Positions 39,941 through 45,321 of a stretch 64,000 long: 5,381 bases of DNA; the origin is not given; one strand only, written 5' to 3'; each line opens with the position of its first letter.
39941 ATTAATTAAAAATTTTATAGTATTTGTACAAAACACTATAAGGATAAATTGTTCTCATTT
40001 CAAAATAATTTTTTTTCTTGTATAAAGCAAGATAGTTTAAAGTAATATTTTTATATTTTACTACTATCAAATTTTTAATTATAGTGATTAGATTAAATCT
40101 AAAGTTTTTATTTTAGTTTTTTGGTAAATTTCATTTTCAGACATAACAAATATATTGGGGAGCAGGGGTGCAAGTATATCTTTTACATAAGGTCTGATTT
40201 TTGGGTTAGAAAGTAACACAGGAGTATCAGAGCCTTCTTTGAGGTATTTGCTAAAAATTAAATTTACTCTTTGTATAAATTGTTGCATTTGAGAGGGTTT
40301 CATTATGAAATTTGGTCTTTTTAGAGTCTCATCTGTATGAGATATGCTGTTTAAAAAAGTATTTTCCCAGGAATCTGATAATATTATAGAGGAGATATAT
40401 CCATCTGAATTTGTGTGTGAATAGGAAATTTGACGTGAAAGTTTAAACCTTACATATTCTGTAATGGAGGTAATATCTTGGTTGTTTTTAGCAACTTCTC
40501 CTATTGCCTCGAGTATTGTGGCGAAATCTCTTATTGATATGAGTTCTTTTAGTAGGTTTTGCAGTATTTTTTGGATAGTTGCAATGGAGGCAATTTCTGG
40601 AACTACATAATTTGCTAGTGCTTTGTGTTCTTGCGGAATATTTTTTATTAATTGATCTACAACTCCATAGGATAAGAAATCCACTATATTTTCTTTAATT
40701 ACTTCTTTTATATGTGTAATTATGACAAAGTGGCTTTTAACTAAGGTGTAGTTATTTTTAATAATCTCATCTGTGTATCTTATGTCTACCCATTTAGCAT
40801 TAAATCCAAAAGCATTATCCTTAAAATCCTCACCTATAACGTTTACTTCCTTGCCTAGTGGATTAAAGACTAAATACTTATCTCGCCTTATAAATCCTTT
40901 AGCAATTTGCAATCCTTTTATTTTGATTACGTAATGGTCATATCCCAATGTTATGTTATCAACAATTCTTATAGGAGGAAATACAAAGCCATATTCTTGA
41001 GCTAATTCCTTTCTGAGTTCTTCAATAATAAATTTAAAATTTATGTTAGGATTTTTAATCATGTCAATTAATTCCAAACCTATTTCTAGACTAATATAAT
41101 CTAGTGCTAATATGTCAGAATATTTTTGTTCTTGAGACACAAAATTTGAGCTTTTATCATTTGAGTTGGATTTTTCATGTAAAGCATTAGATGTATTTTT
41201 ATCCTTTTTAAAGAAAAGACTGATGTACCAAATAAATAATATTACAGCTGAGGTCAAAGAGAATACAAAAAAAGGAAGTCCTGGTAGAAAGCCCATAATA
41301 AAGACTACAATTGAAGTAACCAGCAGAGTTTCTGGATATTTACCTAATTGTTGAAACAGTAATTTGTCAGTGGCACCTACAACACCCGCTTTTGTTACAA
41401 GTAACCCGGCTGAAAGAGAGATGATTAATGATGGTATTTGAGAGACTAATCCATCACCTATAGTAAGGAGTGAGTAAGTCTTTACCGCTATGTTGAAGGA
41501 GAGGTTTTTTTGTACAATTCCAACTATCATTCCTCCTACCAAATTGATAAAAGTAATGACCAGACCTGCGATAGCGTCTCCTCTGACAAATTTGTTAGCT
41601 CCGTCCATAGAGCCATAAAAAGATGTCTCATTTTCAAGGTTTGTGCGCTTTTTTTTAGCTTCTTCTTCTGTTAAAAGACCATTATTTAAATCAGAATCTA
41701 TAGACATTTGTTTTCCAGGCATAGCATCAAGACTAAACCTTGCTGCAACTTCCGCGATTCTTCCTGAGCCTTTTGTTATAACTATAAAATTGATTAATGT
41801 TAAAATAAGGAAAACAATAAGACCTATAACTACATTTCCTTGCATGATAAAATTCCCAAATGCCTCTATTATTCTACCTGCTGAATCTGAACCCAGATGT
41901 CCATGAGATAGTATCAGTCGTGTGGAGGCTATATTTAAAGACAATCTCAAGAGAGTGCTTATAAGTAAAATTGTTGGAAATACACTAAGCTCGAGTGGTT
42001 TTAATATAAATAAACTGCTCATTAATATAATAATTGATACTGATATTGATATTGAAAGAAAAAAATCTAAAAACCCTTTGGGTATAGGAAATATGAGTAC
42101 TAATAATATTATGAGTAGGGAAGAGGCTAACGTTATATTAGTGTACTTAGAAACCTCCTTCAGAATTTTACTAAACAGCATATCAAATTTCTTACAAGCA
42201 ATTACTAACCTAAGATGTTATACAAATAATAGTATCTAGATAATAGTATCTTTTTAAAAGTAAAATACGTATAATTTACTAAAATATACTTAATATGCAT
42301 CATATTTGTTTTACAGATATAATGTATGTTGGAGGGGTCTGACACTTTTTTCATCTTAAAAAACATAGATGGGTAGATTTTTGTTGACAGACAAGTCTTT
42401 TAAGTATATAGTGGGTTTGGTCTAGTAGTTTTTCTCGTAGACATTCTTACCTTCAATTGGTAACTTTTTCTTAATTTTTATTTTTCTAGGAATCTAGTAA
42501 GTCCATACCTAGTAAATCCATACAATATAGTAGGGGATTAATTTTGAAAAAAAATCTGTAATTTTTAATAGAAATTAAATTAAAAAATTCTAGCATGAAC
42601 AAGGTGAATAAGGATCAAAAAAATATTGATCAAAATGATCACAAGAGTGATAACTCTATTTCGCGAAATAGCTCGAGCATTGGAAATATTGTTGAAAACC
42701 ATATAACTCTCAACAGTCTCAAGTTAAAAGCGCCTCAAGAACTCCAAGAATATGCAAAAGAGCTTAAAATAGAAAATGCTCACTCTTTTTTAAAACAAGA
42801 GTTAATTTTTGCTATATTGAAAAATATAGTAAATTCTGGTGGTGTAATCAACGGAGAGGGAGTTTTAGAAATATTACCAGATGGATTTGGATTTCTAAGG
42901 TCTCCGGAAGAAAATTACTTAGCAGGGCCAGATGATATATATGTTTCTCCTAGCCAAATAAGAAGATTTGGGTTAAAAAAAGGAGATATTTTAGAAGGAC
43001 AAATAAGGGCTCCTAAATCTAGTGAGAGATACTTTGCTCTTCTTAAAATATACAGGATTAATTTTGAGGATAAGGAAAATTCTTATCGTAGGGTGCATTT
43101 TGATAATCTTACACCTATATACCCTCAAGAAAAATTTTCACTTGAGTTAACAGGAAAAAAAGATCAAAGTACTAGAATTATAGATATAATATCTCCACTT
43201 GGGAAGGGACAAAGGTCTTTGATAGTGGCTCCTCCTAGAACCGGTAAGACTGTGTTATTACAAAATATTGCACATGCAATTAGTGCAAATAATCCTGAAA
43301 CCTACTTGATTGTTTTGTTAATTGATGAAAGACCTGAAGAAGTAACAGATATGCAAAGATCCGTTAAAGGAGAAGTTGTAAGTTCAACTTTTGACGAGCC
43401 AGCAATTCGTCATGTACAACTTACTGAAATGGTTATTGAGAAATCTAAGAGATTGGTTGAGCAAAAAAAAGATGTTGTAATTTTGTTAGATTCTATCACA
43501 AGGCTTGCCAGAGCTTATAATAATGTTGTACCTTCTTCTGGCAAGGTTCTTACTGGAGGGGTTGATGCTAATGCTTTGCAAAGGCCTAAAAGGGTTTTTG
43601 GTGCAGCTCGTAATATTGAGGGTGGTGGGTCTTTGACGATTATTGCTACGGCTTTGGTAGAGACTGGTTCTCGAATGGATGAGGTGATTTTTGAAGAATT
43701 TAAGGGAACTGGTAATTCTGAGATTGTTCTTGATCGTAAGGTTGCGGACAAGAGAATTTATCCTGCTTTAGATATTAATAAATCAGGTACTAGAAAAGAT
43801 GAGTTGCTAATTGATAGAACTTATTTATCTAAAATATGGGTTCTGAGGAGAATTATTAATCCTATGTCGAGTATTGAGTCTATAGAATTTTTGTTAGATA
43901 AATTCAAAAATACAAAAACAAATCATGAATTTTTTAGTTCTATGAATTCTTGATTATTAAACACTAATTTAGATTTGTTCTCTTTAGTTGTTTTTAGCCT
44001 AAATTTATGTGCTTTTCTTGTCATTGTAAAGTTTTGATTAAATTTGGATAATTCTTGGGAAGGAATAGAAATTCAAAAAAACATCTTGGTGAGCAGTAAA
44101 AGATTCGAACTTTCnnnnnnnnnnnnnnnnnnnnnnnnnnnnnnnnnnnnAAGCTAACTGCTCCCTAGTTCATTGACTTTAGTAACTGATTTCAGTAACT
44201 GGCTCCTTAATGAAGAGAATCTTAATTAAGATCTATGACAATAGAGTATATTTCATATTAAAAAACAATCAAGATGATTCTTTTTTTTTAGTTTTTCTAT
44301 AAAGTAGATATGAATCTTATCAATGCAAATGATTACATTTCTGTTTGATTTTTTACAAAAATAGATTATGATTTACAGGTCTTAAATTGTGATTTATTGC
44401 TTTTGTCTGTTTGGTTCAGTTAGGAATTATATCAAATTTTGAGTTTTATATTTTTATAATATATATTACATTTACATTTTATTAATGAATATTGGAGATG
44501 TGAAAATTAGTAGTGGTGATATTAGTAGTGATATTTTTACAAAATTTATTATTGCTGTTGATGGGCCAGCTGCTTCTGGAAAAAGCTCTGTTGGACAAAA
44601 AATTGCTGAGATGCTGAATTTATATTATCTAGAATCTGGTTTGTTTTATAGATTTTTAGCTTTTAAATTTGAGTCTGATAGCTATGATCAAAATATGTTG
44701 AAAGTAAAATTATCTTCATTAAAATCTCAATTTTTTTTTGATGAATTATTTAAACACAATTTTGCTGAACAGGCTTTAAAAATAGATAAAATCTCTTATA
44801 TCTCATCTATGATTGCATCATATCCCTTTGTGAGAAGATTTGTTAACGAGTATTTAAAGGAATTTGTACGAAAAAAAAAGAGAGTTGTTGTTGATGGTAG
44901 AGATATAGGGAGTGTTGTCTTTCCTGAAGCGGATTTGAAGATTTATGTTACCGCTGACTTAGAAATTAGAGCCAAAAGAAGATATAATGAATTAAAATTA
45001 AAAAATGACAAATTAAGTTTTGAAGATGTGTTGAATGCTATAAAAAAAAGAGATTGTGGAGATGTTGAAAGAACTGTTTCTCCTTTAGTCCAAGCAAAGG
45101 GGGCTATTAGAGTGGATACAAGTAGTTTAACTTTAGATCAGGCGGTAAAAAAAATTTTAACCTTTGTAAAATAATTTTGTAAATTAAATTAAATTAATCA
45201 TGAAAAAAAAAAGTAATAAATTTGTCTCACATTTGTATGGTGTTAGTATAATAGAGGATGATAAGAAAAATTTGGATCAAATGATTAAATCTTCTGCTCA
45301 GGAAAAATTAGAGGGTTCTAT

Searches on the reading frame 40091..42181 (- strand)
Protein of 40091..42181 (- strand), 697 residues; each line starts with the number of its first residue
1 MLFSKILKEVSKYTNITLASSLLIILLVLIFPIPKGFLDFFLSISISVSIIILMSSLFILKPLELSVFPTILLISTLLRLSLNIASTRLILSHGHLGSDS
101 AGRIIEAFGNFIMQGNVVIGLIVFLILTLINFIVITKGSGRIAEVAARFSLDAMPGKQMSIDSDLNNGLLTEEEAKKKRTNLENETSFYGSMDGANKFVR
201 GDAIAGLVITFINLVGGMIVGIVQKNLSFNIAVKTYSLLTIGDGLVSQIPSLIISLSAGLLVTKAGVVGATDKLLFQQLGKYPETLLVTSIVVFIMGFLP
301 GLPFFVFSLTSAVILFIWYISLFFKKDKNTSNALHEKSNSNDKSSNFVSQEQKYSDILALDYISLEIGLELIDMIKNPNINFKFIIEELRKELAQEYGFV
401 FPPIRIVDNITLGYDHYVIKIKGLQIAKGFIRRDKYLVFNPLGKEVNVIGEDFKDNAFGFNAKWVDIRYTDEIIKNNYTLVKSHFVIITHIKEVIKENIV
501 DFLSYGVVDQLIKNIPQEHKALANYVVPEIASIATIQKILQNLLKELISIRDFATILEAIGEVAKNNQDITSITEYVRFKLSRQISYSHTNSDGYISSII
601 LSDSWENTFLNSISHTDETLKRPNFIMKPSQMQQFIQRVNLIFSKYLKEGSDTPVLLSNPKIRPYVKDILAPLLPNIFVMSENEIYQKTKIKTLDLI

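Call 17: search_protein_families(library=ncbifam, proteins=[window:40091-42181:-], max_evalue=0.00001)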
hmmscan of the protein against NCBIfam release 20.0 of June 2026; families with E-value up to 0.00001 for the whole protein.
window:40091-42181:- (697 aa): 5 families
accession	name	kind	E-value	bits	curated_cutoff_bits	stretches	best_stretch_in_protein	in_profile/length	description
TIGR01398.1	FlhA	equivalog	9.1e-233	774.4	772.1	1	14-695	2-676/678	flagellar biosynthesis protein FlhA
TIGR01399.1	hrcV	equivalog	1.5e-166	555.7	692.25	1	14-695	3-675/677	type III secretion system export apparatus subunit SctV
NF011865.0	PRK15337.1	equivalog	2.1e-145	485.8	800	1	4-695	3-684/686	EscV/YscV/HrcV family type III secretion system export apparatus protein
NF009363.0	PRK12720.1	equivalog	1.9e-133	446.3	993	1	4-695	7-669/683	EscV/YscV/HrcV family type III secretion system export apparatus protein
NF004571.0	PRK05910.1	equivalog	3.8e-70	237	670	2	23-332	17-310/584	type III secretion system protein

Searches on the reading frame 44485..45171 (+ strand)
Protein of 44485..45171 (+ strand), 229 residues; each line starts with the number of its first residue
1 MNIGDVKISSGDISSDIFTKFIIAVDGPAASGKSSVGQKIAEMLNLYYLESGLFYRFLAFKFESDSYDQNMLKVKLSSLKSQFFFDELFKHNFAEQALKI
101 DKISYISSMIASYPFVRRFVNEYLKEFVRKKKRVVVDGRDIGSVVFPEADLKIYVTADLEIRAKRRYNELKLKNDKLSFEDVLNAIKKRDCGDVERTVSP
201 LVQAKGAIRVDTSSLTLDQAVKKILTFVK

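Call 83: search_protein_families(library=pfam, proteins=[window:44485-45171:+], max_evalue=0.001)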
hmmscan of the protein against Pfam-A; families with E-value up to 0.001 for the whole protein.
window:44485-45171:+ (229 aa): 3 families
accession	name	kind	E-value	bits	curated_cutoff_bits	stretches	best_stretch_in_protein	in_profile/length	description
PF02224.24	Cytidylate_kin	-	1.4e-58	198.5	26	1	23-228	1-209/211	Cytidylate kinase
PF13189.12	Cytidylate_kin2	-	1.5e-07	32.2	28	1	22-190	1-147/176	Cytidylate kinase-like family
PF13238.12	AAA_18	-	2.1e-06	28.6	29.4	1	23-166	1-108/128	AAA domain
